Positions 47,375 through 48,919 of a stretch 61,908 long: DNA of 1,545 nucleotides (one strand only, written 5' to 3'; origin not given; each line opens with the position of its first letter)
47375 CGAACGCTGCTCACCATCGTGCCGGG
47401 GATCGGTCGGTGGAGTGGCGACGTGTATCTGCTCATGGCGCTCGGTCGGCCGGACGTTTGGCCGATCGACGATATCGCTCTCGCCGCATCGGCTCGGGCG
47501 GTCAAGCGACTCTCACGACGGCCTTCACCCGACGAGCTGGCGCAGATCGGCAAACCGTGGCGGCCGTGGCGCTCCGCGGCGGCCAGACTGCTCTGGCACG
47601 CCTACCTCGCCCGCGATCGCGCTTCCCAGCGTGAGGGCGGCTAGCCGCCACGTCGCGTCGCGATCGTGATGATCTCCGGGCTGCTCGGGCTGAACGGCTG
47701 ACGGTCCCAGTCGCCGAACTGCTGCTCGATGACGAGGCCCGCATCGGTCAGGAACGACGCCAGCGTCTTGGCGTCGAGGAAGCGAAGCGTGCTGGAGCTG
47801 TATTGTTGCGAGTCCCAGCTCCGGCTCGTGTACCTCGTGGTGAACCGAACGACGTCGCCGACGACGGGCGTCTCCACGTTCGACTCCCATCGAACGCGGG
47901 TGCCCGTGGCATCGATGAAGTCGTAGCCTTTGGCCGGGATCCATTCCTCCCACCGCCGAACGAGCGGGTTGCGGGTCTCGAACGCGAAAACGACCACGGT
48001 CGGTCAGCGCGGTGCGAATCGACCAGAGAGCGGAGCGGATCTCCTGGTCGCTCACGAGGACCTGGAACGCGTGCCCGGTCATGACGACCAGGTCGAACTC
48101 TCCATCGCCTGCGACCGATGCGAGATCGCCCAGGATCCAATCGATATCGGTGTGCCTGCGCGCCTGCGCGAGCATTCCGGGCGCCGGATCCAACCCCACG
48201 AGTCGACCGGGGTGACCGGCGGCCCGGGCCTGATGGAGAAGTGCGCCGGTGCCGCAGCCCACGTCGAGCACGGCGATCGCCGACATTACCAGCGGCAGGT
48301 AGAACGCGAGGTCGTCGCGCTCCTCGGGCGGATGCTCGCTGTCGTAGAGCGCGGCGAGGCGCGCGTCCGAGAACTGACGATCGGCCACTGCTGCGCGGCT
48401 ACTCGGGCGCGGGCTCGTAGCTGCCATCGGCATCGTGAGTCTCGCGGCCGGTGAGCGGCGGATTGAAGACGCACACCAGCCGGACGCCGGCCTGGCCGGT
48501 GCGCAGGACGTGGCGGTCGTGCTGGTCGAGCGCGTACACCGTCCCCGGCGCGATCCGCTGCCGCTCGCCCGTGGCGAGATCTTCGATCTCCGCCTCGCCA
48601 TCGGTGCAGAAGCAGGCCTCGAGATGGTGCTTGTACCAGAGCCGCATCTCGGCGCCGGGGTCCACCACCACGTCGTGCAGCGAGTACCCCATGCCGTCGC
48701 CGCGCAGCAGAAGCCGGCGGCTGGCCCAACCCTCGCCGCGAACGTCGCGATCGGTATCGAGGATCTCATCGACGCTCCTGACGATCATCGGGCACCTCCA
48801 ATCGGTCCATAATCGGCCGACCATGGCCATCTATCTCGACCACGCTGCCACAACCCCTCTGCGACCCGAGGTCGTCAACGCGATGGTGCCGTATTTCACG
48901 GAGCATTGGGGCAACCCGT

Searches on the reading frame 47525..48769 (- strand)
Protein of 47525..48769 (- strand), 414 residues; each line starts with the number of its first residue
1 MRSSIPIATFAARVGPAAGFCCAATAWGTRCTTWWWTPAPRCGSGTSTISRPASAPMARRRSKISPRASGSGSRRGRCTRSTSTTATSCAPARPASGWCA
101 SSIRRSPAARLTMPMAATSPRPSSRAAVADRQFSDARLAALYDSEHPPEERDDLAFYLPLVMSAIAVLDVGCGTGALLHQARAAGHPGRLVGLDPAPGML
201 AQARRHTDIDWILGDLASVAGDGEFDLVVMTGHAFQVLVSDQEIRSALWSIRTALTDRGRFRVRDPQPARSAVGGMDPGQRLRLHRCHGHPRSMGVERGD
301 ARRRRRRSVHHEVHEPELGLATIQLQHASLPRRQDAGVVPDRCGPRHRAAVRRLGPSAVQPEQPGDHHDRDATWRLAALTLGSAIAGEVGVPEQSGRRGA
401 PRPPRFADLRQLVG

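Call 88: search_protein_families(library=pfam, proteins=[window:47525-48769:-], max_evalue=0.00001)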
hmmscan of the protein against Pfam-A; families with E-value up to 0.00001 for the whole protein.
window:47525-48769:- (414 aa): 5 families
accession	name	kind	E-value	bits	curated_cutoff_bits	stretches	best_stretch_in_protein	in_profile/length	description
PF13649.12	Methyltransf_25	-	7.2e-16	59.1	27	1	167-259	1-97/97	Methyltransferase domain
PF08242.18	Methyltransf_12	-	8.3e-12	46.1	30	1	168-261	1-98/98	Methyltransferase domain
PF08241.18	Methyltransf_11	-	2.7e-10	41.2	21.2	1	168-261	1-93/95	Methyltransferase domain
PF13847.12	Methyltransf_31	-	5.3e-10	39.6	27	1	164-267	4-113/145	Methyltransferase domain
PF13489.12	Methyltransf_23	-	4.5e-06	26.9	27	1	152-268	11-121/164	Methyltransferase domain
